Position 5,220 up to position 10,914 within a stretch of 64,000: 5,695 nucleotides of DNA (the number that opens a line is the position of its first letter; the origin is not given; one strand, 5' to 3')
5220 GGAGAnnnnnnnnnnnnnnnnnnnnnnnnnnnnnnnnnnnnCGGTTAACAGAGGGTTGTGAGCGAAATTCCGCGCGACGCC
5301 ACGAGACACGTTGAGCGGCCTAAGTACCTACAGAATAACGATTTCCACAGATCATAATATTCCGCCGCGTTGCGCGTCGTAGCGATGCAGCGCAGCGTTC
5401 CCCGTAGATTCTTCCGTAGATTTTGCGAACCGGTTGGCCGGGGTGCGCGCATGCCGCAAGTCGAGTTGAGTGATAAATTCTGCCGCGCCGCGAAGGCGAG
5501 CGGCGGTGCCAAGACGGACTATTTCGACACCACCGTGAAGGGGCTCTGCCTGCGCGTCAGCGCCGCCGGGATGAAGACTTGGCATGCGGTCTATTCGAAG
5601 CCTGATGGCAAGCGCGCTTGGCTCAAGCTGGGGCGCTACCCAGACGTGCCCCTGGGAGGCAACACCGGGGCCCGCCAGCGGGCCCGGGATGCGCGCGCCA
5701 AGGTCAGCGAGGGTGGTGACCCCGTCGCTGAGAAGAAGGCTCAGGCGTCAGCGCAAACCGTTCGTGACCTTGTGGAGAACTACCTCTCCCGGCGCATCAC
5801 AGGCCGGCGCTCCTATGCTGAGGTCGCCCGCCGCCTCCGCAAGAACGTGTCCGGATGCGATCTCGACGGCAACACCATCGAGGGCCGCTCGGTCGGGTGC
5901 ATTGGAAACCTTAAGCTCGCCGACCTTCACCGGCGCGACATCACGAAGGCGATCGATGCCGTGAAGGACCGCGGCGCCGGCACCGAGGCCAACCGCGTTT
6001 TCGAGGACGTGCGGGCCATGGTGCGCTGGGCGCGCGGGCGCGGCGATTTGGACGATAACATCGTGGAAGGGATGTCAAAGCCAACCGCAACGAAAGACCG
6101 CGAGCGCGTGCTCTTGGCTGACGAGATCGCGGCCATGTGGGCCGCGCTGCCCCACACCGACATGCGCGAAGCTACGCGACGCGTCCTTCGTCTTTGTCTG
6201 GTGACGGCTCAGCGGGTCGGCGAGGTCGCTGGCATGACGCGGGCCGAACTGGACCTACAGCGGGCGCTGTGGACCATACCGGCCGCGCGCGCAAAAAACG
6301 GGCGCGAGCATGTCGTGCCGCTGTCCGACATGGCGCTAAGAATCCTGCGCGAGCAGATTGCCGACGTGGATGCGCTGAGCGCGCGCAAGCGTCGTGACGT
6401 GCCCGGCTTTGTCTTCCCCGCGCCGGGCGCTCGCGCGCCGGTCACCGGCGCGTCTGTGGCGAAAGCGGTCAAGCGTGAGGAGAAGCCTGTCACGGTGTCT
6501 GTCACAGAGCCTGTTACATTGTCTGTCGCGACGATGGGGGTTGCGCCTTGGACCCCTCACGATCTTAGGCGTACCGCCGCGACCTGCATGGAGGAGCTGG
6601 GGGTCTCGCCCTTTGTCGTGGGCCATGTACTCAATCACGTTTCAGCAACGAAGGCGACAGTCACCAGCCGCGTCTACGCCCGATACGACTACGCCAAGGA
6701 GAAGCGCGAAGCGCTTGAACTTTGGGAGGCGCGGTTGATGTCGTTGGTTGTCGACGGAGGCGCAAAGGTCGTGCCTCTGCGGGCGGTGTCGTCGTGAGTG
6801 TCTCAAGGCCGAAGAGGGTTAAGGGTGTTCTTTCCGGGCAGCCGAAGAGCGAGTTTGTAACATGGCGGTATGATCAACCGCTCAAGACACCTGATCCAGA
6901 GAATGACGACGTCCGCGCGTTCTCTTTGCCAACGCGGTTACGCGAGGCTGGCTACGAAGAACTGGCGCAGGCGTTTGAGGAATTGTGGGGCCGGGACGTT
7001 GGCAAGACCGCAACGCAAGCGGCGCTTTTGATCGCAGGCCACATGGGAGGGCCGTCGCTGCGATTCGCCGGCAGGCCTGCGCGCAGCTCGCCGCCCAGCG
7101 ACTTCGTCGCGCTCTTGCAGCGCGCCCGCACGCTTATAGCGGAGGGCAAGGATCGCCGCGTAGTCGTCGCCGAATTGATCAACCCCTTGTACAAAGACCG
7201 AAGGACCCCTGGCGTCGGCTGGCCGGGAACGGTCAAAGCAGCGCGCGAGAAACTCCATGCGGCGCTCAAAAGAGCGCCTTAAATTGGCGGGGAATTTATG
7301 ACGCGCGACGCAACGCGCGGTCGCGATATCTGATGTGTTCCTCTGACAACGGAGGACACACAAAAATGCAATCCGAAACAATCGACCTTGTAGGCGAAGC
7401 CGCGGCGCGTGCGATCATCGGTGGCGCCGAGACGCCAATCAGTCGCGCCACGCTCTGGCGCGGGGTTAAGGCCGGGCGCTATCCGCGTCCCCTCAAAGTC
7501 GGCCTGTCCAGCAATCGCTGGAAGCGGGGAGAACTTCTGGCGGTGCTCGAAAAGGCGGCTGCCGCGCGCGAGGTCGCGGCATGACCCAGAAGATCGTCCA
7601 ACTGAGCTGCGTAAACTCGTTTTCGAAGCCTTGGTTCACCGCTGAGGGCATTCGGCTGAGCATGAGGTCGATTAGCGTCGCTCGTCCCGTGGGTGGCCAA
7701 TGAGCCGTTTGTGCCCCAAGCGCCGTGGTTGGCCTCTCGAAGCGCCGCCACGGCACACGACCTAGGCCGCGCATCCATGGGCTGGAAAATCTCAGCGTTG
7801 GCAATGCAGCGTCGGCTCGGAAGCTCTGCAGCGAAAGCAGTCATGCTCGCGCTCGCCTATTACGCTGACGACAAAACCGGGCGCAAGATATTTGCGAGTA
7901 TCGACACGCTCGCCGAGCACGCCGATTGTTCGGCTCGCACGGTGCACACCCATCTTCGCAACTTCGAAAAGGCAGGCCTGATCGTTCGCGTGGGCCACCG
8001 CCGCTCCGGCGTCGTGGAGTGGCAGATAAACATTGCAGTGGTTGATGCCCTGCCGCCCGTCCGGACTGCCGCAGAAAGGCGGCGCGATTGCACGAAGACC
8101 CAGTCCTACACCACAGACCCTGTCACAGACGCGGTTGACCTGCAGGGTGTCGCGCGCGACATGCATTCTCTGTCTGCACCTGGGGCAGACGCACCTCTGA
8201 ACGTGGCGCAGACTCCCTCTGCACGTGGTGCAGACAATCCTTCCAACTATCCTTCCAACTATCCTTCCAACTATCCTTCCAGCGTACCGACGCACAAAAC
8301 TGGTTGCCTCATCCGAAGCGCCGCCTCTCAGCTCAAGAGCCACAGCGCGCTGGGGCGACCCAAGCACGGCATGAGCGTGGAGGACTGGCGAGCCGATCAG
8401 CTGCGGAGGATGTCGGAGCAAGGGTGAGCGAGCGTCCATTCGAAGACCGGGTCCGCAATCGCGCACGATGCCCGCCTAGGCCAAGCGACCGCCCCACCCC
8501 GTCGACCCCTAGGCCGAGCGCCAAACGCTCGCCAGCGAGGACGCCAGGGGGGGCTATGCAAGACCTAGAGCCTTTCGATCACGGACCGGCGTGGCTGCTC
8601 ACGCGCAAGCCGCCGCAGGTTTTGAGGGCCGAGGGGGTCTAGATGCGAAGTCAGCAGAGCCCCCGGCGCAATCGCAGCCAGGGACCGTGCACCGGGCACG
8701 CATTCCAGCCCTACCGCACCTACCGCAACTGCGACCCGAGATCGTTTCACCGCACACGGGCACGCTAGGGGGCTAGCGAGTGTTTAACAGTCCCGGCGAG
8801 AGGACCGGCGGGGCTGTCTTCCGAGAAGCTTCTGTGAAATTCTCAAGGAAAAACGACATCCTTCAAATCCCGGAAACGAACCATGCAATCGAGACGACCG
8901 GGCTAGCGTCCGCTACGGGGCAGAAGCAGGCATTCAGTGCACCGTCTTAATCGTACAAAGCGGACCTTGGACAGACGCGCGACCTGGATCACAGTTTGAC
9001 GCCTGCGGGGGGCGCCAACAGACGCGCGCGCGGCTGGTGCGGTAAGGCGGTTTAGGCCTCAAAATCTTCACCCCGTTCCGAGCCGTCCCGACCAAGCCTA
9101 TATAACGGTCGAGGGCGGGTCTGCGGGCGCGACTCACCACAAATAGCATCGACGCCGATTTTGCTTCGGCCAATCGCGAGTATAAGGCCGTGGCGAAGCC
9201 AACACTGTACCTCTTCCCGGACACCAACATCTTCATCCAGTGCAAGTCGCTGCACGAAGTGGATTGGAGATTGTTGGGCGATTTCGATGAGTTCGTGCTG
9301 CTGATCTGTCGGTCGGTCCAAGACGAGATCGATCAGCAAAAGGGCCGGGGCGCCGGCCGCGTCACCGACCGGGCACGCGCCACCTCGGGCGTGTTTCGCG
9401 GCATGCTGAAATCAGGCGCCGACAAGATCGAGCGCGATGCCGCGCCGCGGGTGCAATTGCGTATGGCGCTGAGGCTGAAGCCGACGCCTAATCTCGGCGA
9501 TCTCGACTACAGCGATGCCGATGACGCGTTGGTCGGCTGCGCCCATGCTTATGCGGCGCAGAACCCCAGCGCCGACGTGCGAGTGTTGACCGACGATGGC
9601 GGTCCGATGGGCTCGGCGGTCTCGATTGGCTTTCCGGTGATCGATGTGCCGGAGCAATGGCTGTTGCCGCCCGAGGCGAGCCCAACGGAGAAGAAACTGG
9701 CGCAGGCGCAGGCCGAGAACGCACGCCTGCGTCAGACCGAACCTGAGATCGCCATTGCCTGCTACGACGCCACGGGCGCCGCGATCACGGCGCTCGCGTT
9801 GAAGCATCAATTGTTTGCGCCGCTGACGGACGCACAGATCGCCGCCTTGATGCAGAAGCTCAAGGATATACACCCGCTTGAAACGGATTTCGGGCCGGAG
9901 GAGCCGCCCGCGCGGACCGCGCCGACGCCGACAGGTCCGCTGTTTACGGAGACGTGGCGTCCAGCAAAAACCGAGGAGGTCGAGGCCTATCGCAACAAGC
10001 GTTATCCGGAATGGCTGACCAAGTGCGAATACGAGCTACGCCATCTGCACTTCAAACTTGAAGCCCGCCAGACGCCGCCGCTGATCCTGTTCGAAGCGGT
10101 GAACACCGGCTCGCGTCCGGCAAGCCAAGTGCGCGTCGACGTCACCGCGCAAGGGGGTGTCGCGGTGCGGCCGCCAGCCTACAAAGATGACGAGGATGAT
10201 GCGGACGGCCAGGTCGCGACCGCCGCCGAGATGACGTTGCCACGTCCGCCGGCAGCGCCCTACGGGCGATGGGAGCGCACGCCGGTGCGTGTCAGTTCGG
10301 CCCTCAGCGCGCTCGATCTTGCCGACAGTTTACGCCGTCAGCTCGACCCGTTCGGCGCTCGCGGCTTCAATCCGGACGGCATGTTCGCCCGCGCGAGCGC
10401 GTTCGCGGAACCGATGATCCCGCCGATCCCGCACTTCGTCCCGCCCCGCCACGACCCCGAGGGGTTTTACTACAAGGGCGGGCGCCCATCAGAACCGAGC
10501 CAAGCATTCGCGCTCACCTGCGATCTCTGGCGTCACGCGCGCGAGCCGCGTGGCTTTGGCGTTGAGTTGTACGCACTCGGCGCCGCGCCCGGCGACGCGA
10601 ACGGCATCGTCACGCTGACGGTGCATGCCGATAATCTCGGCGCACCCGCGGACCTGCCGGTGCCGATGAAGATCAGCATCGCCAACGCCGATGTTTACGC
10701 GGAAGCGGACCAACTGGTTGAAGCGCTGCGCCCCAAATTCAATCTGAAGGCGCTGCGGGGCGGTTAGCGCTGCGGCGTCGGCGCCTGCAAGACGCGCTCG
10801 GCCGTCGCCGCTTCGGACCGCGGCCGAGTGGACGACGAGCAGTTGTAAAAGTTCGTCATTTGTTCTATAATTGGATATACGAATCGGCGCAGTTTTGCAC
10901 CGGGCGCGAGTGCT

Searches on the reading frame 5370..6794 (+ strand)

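Call 36: search_protein_families(library=ncbifam, proteins=[window:5370-6794:+], max_evalue=0.01)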
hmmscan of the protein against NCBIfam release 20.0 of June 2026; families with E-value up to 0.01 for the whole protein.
window:5370-6794:+ (475 aa): 7 families
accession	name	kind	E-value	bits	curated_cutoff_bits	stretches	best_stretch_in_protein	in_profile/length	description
NF007246.0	PRK09692.1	domain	6.9e-28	97.4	434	1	33-456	8-393/413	integrase domain-containing protein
TIGR02225.1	recomb_XerD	equivalog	7.6e-12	45.2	329.6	1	182-425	37-264/290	site-specific tyrosine recombinase XerD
NF040815.2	recomb_XerA_Arch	equivalog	3.4e-10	40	220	1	185-445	37-260/263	site-specific tyrosine recombinase/integron integrase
TIGR02224.1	recomb_XerC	equivalog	1.5e-09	37.7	335.15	1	182-425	40-267/295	tyrosine recombinase XerC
NF001399.0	PRK00283.1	subfamily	1.5e-08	34.3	279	1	181-427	46-275/300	tyrosine recombinase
NF003462.0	PRK05084.1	equivalog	0.0019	17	267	0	273-450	201-354/360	tyrosine recombinase XerS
NF002331.0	PRK01287.1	subfamily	0.0025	16.8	371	1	211-334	104-227/365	site-specific tyrosine recombinase XerC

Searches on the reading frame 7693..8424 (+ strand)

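Call 36: search_protein_families(library=ncbifam, proteins=[window:7693-8424:+], max_evalue=0.01)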
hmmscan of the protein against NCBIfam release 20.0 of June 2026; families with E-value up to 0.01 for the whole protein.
window:7693-8424:+ (244 aa): 0 families

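Call 61: search_protein_families(library=pfam, proteins=[window:7693-8424:+], max_evalue=0.00001)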
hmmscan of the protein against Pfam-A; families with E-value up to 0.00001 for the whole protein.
window:7693-8424:+ (244 aa): 1 family
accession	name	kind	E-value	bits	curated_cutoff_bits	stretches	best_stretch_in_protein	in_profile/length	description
PF13730.12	HTH_36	-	1.7e-09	37.8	25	1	44-97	4-55/55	Helix-turn-helix domain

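Call 82: search_protein_families(library=phrogs, proteins=[window:7693-8424:+], max_evalue=0.01)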
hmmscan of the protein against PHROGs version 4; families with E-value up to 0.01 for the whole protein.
window:7693-8424:+ (244 aa): 15 families
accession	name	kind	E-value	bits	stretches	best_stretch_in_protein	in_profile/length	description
phrog_1032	-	DNA, RNA and nucleotide metabolism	1.9e-14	55.4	1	35-164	7-136/281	replication initiation protein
phrog_391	-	DNA, RNA and nucleotide metabolism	2.9e-13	51.1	1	32-196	4-162/298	replication initiation O-like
phrog_270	-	DNA, RNA and nucleotide metabolism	2.9e-12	47.6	1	26-136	28-130/383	replication initiation protein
phrog_8102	-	DNA, RNA and nucleotide metabolism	3.8e-08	33.8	1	44-104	33-95/337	replication initiation protein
phrog_4617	-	DNA, RNA and nucleotide metabolism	1.1e-07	32.8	1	29-103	1-73/223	replication initiation protein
phrog_345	-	DNA, RNA and nucleotide metabolism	3.8e-07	31.1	1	38-135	39-119/297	replication initiation O-like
phrog_8540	-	DNA, RNA and nucleotide metabolism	4.5e-07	31.3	1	31-193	3-162/196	replication initiation O-like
phrog_678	-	DNA, RNA and nucleotide metabolism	4.3e-06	27.5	1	28-111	63-134/346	replication initiation O-like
phrog_11896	-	DNA, RNA and nucleotide metabolism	5.2e-06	27.5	1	45-118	20-94/225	primosomal protein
phrog_186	-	DNA, RNA and nucleotide metabolism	5.9e-06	27.2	1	39-111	38-108/308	DnaD-like helicase loader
phrog_26991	-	unknown function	0.00023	21.7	1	44-105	40-101/310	-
phrog_1835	-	DNA, RNA and nucleotide metabolism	0.0045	17.4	1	67-136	67-134/301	HTH DNA binding protein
phrog_9088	-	unknown function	0.0054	17.4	1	65-118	59-113/227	-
phrog_428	-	DNA, RNA and nucleotide metabolism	0.0064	16.7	1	65-120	125-183/455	replication initiation protein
phrog_6643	-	DNA, RNA and nucleotide metabolism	0.0091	16.5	1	39-116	11-89/313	replication initiation protein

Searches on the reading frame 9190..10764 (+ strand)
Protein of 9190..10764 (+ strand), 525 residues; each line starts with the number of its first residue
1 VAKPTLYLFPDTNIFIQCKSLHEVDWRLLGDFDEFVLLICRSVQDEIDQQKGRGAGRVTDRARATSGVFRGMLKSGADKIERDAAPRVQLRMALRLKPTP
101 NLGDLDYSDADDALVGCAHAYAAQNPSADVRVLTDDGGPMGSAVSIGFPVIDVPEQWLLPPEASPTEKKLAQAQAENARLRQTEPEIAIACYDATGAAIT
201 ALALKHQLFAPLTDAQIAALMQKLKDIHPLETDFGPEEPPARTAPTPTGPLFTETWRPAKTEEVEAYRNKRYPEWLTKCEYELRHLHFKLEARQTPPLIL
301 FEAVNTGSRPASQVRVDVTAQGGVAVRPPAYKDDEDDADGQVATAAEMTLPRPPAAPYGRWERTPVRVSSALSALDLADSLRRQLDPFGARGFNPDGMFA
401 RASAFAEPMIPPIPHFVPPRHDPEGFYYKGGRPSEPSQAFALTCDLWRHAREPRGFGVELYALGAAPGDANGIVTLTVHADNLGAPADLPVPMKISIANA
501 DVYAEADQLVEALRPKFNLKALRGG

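Call 3: search_protein_families(library=pfam, proteins=[window:9190-10764:+], max_evalue=1)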
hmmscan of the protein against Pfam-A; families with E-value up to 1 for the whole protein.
window:9190-10764:+ (525 aa): 1 family
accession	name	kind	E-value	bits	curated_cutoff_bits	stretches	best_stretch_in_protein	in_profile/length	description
PF13638.12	PIN_4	-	4.3e-05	24.3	21.9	1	10-149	3-127/132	PIN domain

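Call 4: search_protein_families(library=padloc, proteins=[window:9190-10764:+], max_evalue=1)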
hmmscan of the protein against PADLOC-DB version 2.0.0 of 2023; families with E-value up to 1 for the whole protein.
window:9190-10764:+ (525 aa): 0 families

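Call 36: search_protein_families(library=ncbifam, proteins=[window:9190-10764:+], max_evalue=0.01)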
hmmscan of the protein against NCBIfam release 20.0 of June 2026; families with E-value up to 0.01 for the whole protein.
window:9190-10764:+ (525 aa): 0 families

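Call 82: search_protein_families(library=phrogs, proteins=[window:9190-10764:+], max_evalue=0.01)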
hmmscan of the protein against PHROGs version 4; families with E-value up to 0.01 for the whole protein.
window:9190-10764:+ (525 aa): 0 families
